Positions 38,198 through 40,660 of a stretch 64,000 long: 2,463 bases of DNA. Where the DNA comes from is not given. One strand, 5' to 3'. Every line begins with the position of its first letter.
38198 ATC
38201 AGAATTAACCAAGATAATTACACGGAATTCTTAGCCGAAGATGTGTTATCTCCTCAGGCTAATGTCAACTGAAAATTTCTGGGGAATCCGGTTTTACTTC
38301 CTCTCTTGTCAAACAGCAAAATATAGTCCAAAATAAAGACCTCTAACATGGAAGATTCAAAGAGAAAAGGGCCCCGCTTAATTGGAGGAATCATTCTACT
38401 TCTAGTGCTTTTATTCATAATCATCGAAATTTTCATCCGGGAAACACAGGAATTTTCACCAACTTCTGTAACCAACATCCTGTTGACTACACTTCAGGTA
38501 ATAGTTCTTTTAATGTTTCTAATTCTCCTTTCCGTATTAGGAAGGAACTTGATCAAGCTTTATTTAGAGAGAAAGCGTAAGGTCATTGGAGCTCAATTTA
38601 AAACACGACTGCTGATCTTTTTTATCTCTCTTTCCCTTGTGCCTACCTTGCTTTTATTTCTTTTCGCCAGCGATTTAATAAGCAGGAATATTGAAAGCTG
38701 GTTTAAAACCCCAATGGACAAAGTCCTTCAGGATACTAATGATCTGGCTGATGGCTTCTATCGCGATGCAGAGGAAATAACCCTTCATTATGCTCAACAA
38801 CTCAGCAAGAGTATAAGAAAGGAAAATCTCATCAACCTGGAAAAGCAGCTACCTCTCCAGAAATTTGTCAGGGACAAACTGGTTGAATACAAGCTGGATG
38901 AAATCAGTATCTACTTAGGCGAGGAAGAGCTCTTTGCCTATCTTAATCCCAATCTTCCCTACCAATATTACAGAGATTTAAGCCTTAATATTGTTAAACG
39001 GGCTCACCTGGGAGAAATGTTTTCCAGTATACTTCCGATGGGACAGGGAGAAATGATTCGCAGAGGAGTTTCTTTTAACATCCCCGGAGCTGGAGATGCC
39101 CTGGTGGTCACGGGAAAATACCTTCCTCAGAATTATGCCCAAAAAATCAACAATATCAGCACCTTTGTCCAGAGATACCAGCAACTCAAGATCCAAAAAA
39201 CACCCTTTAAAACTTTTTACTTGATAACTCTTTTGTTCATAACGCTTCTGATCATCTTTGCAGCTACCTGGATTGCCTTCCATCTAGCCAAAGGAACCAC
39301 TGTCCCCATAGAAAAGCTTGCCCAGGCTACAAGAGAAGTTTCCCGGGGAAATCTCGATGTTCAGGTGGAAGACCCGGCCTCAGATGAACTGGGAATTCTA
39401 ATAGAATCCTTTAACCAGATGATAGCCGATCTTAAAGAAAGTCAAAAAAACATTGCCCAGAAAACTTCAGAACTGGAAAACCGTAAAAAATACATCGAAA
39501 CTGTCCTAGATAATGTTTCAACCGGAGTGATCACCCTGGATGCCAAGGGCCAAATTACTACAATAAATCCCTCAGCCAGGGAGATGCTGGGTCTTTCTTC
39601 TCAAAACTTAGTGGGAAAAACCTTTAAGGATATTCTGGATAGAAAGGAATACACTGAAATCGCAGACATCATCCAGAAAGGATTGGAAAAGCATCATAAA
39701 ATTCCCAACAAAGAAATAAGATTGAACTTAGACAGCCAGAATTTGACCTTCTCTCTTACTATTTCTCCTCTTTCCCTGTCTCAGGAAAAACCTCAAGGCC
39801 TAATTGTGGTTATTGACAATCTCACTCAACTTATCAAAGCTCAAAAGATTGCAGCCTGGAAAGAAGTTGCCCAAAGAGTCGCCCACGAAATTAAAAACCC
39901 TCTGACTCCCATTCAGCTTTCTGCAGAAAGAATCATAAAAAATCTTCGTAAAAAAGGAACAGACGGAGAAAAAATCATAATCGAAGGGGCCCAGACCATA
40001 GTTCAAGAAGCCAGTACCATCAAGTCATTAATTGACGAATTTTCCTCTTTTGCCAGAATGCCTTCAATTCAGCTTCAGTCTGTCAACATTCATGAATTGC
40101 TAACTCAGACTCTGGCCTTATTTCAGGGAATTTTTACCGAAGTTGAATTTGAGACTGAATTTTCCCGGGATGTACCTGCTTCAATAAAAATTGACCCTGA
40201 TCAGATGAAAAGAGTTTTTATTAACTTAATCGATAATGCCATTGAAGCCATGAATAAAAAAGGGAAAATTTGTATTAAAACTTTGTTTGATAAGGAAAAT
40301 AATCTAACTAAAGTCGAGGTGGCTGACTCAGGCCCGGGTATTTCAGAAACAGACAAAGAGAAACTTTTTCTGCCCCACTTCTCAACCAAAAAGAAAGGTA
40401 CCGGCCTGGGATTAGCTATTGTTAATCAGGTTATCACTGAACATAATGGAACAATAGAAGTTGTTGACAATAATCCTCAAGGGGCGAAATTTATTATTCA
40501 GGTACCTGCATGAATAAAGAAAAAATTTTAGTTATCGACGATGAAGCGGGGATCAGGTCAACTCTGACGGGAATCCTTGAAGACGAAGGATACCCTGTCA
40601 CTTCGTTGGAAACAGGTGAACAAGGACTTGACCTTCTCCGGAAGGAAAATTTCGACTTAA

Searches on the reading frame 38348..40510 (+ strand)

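Call 79: search_protein_families(library=pfam, proteins=[window:38348-40510:+], max_evalue=0.00001)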
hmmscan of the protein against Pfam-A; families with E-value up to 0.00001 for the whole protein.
window:38348-40510:+ (721 aa): 10 families
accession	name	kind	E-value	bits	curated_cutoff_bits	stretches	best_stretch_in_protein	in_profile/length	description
PF02518.31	HATPase_c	-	5.7e-23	81.9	26.4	1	616-720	2-108/111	Histidine kinase-, DNA gyrase B-, and HSP90-like ATPase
PF00672.30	HAMP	-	2.7e-13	50.5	25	1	314-363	3-52/53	HAMP domain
PF00989.32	PAS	-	7.7e-12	45.7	22.6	1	383-489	3-110/113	PAS fold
PF19312.4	NtrY_N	-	5.7e-11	42.7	23.2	1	17-185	9-177/291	NtrY N-terminal region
PF08448.16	PAS_4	-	1.5e-10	41.7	23.1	1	387-494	1-107/110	PAS fold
PF14501.12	HATPase_c_5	-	1.4e-09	38.2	22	1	620-709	6-92/102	GHKL domain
PF13426.13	PAS_9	-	3.5e-08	34.1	27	1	392-494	2-103/103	PAS domain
PF13188.13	PAS_8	-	9e-08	32.2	21.8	1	382-431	2-48/65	PAS domain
PF00512.31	HisKA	-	2.4e-07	31.1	26.9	1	505-571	3-63/66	His Kinase A (phospho-acceptor) domain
PF24820.1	Diguanyl_cycl_sensor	-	7.6e-06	26.3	28.1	0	388-486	3-105/109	Diguanylate cyclase-like sensor domain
